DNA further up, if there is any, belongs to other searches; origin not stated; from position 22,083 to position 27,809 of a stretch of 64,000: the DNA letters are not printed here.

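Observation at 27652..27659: Convergent genes with overlapping or abutting stop codons (four pairs in the window)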

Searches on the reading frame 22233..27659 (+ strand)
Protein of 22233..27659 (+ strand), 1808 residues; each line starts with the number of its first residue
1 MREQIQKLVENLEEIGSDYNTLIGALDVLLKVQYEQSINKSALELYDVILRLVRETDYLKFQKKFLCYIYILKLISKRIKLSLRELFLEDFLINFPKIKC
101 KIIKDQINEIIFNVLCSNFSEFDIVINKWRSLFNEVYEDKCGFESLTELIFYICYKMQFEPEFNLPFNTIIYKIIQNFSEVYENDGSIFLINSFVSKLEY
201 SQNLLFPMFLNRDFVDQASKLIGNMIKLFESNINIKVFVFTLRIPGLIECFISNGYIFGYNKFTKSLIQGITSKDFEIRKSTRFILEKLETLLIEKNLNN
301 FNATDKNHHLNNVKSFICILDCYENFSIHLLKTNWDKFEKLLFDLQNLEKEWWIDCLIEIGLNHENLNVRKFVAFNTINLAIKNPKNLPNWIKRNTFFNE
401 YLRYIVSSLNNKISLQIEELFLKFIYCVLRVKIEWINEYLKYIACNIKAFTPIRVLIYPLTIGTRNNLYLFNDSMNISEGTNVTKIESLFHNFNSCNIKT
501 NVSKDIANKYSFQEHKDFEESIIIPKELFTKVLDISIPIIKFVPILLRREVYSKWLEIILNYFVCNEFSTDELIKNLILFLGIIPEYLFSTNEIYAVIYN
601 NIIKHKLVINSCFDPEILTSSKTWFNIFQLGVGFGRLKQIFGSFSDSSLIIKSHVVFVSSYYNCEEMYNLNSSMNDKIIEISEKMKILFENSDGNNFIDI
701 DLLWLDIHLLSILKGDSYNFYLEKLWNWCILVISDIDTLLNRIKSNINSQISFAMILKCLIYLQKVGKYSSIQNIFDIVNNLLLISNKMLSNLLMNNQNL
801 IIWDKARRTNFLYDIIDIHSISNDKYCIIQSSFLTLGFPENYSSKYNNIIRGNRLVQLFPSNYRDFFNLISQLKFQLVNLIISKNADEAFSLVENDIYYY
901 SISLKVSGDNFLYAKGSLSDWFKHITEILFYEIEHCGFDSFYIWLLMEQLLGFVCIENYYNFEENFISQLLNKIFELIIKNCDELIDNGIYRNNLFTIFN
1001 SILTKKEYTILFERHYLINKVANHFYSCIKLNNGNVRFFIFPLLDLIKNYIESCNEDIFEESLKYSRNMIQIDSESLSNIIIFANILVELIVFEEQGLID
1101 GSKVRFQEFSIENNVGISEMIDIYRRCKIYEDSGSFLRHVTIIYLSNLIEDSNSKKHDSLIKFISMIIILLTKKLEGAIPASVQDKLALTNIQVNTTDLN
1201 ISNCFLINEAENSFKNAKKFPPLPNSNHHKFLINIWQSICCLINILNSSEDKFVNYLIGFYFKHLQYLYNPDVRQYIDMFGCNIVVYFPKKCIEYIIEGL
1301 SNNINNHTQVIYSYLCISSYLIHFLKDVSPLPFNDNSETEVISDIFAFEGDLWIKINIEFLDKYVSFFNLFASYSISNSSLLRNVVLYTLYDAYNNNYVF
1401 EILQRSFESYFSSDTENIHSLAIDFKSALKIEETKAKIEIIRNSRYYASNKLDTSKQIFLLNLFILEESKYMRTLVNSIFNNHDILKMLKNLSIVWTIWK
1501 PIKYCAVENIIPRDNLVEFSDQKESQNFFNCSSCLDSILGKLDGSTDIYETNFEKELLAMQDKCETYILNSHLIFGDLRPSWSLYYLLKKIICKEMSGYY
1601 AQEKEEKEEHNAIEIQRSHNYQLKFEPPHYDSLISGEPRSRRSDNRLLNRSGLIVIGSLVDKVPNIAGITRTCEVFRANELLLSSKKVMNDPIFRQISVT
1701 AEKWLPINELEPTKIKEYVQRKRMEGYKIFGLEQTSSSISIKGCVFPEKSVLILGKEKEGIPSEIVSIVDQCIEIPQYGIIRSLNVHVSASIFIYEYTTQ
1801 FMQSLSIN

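Call 8: search_protein_families(library=pfam, proteins=[window:22233-27659:+], max_evalue=0.01)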
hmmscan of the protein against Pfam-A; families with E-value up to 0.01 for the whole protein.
window:22233-27659:+ (1808 aa): 1 family
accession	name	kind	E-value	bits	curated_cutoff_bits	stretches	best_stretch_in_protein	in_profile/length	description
PF00588.24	SpoU_methylase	-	1.1e-25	90.8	29.7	1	1654-1795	3-142/142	SpoU rRNA Methylase family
